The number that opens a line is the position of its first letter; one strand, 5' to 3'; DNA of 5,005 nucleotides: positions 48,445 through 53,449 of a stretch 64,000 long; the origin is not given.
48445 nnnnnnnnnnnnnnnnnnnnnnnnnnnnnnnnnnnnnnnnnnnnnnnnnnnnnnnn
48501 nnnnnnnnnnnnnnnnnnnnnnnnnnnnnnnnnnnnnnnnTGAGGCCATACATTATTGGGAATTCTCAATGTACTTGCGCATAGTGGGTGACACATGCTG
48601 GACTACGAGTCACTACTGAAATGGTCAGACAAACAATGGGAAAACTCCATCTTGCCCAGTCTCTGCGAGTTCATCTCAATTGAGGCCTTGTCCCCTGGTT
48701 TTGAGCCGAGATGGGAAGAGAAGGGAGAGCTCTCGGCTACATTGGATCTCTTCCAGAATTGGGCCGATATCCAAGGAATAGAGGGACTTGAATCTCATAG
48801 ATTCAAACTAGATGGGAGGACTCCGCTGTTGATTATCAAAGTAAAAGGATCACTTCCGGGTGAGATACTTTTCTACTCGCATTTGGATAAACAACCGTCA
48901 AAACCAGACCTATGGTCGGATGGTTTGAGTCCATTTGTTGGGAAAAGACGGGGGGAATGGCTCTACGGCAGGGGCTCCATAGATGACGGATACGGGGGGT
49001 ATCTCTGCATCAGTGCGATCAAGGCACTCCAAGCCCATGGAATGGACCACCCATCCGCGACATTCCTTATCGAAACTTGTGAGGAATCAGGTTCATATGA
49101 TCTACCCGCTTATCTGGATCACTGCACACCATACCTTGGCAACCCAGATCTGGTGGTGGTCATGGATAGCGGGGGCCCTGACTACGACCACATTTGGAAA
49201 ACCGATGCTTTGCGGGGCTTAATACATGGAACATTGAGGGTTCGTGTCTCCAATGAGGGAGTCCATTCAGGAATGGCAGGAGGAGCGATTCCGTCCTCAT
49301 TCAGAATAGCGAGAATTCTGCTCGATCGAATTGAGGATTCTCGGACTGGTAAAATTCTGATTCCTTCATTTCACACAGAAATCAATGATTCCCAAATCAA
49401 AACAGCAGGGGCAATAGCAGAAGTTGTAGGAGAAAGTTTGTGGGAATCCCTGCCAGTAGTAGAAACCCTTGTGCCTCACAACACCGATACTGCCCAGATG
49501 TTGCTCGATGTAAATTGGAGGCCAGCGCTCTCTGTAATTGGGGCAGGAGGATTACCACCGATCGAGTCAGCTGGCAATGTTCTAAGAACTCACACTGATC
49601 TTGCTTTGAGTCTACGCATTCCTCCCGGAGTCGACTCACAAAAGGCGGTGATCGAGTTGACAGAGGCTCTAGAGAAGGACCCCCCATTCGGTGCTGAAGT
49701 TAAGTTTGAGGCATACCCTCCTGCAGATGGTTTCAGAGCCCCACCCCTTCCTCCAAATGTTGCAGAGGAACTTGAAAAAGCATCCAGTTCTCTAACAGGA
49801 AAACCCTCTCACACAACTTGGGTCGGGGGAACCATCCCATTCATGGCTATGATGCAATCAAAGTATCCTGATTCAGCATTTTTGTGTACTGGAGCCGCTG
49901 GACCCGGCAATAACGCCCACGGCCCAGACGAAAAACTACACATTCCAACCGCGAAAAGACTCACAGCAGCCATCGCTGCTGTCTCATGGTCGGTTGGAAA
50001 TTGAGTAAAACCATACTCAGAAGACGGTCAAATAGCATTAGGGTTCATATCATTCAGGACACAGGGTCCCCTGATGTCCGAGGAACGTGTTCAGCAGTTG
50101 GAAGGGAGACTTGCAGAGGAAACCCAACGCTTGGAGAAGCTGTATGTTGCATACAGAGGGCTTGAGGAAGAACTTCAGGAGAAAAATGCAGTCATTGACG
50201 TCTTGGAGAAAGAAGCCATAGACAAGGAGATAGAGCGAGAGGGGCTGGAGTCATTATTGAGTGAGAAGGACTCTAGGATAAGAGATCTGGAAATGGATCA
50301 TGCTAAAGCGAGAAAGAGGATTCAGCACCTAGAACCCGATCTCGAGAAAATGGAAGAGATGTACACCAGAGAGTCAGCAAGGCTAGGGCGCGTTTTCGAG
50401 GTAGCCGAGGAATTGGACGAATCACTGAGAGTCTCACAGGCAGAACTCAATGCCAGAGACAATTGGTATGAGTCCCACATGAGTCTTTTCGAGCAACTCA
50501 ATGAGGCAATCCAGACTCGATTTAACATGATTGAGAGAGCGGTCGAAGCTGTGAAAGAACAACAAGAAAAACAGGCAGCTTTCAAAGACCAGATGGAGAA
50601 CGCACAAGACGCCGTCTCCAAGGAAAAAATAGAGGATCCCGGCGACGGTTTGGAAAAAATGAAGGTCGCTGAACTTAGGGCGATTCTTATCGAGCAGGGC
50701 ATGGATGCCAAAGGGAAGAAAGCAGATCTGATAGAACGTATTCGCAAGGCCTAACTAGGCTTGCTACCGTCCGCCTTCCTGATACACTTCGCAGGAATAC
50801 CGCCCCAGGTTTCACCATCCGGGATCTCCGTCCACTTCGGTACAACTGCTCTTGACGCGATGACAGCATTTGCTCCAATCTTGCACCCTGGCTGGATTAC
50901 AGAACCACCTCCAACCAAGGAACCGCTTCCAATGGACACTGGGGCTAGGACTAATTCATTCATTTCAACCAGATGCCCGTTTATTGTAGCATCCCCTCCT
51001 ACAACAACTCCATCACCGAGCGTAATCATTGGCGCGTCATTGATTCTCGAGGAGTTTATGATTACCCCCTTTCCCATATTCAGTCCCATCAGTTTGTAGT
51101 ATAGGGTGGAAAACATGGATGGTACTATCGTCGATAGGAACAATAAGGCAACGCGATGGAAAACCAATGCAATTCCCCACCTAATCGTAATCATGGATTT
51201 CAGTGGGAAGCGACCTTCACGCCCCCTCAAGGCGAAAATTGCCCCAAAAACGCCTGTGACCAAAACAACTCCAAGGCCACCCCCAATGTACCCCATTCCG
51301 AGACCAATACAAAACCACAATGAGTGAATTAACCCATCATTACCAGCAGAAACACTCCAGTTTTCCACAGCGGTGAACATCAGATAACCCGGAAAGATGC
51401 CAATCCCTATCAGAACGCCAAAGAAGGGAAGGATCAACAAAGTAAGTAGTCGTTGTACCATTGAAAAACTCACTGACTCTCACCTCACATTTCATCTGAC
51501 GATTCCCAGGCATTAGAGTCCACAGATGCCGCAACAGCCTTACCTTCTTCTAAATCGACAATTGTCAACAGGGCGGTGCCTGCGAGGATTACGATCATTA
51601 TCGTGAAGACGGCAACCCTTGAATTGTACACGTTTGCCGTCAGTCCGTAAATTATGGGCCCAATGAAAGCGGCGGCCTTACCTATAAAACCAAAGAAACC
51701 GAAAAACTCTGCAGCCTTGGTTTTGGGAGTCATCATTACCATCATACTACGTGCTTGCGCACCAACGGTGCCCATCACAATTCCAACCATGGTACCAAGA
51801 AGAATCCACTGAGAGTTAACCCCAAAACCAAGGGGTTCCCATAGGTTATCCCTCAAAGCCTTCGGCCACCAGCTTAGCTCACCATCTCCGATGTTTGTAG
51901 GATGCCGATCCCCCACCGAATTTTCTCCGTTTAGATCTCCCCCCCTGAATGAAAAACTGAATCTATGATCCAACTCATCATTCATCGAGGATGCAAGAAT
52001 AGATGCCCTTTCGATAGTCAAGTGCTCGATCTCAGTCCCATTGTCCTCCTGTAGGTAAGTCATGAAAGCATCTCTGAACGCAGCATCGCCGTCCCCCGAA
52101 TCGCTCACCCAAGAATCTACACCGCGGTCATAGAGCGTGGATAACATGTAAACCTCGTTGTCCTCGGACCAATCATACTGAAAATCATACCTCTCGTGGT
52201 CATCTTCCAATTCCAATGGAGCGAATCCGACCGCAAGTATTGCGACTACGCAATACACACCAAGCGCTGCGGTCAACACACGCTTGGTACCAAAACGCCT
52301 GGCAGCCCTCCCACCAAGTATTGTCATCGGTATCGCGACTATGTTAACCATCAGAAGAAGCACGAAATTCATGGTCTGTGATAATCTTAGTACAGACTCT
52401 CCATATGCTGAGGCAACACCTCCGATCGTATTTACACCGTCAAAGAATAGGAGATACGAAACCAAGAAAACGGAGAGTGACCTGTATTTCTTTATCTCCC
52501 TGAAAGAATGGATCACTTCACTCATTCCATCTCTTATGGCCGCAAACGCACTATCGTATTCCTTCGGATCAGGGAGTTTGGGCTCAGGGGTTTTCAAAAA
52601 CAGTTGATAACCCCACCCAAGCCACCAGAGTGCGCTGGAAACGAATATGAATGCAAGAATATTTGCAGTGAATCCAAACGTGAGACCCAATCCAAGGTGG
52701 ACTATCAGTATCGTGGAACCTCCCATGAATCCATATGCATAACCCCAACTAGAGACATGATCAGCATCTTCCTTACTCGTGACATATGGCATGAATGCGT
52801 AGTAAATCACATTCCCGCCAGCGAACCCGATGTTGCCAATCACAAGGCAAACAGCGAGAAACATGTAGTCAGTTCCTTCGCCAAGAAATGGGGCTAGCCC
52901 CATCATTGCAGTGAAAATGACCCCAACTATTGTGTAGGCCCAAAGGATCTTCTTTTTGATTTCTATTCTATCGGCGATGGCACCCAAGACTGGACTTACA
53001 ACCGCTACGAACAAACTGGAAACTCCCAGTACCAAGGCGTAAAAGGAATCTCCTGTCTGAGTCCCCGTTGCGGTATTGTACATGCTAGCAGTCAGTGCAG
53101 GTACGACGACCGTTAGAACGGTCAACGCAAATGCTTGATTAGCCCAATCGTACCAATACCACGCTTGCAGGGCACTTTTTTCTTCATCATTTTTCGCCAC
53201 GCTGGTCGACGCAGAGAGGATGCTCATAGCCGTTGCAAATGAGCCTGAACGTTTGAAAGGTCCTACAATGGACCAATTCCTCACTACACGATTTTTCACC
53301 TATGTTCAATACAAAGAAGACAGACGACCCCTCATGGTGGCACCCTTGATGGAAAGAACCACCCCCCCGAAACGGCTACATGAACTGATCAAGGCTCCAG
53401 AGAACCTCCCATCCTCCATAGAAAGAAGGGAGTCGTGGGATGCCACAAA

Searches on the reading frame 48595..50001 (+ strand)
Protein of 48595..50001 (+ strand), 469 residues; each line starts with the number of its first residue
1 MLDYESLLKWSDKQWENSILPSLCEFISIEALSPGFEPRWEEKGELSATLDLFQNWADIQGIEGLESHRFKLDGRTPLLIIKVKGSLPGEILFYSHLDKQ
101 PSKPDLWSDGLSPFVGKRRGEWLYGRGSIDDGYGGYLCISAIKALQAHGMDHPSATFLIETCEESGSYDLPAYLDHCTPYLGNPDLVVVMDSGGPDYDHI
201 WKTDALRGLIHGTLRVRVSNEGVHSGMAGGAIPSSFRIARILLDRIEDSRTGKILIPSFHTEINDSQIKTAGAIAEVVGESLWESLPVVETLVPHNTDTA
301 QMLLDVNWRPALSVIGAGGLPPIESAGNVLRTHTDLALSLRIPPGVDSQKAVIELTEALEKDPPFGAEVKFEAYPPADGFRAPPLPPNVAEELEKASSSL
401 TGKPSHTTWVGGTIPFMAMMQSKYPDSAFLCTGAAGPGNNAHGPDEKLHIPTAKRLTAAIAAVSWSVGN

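Call 17: search_protein_families(library=pfam, proteins=[window:48595-50001:+], max_evalue=0.001)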
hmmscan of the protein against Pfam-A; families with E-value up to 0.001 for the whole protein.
window:48595-50001:+ (469 aa): 2 families
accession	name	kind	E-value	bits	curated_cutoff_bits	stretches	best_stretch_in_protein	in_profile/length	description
PF01546.33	Peptidase_M20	-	4.2e-20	73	24.6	1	92-462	1-202/206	Peptidase family M20/M25/M40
PF07687.19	M20_dimer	-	0.00011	22.5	21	1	206-363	3-103/107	Peptidase dimerisation domain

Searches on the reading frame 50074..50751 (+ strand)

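Call 17: search_protein_families(library=pfam, proteins=[window:50074-50751:+], max_evalue=0.001)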
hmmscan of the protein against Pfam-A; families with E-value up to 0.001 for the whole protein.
window:50074-50751:+ (226 aa): 3 families
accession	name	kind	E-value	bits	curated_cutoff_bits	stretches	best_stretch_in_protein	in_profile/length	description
PF02037.33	SAP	-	1.4e-10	40.9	23.9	1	193-226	2-35/37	SAP domain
PF12949.13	HeH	-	2e-05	24.7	28.9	1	193-221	1-31/35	HeH/LEM domain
PF08317.16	Spc7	-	0.0001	22.1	34.5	1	122-184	121-183/196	Spc7 kinetochore protein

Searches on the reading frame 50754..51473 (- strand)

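Call 84: search_protein_families(library=pfam, proteins=[window:50754-51473:-], max_evalue=0.00001)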
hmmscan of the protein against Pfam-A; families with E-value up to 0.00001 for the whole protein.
window:50754-51473:- (240 aa): 1 family
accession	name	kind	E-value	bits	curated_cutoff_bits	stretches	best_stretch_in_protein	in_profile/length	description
PF00132.30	Hexapep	-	5.5e-09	35.8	27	1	179-212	2-35/36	Bacterial transferase hexapeptide (six repeats)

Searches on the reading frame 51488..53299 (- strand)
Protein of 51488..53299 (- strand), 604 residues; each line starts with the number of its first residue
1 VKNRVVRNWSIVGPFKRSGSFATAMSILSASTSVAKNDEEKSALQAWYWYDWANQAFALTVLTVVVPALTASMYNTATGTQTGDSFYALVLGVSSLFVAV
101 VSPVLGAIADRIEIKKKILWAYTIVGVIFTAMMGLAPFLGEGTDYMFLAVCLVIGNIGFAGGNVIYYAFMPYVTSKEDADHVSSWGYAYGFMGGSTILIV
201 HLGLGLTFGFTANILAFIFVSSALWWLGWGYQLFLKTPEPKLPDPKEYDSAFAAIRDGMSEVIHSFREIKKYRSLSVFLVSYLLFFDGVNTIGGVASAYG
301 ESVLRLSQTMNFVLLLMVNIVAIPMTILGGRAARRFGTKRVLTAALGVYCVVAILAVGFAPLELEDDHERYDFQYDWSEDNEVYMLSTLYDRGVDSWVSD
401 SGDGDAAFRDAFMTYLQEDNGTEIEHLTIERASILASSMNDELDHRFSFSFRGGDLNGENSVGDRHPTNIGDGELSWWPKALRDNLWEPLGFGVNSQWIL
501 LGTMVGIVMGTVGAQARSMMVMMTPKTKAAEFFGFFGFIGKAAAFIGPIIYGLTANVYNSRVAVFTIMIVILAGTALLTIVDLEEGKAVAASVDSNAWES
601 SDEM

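Call 33: search_protein_families(library=pfam, proteins=[window:51488-53299:-], max_evalue=0.00001)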
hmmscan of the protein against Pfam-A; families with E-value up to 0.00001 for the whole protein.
window:51488-53299:- (604 aa): 2 families
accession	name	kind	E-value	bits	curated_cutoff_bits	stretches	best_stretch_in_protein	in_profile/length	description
PF11700.14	ATG22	-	1e-49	170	24.1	2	40-355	2-365/482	Vacuole effluxer Atg22 like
PF07690.21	MFS_1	-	2.1e-19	70.1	33.4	1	56-362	6-291/347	Major Facilitator Superfamily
